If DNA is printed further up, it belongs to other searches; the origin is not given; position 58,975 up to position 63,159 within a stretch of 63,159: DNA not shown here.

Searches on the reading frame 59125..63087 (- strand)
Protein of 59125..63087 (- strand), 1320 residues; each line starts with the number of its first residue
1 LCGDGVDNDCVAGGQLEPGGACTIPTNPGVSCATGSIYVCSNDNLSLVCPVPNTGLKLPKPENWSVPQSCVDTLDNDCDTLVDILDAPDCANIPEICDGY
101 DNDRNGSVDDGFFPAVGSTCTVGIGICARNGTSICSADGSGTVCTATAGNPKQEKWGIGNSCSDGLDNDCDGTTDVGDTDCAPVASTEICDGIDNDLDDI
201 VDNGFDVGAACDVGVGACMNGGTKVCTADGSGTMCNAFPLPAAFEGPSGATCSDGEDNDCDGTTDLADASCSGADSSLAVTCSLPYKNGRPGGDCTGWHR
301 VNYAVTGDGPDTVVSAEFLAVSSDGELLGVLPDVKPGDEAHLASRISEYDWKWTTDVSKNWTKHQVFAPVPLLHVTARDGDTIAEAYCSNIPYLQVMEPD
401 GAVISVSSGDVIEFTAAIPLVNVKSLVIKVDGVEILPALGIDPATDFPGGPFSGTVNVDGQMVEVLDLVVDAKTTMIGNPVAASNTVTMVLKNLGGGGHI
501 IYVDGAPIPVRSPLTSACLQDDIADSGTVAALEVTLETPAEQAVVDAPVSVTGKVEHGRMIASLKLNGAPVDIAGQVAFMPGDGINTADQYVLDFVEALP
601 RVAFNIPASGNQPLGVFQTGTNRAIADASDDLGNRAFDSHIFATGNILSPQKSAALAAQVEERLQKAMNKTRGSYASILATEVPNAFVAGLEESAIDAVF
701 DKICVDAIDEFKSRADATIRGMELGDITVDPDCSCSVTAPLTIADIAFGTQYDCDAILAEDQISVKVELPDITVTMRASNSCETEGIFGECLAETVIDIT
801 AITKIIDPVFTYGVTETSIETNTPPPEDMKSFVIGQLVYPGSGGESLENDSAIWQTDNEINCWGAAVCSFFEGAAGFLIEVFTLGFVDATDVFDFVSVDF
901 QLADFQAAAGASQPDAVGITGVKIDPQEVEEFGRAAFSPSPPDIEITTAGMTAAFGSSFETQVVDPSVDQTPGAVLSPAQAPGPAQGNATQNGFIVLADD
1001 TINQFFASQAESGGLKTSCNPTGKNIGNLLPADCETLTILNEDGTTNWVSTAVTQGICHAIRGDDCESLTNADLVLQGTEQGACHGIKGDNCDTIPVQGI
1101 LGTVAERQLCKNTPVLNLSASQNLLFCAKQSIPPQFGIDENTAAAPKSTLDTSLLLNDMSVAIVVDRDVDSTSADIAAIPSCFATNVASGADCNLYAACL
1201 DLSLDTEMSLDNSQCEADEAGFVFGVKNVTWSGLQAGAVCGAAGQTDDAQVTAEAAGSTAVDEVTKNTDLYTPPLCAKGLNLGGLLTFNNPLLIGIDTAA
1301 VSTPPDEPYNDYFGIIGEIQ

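Call 7: search_protein_families(library=pfam, proteins=[window:59125-63087:-], max_evalue=0.001)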
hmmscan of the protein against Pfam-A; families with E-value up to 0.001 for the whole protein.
window:59125-63087:- (1320 aa): 1 family
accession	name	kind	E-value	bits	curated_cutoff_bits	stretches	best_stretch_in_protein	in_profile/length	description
PF11617.13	Cu-binding_MopE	-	0.00033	21.3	27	0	161-175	16-29/30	Putative metal-binding motif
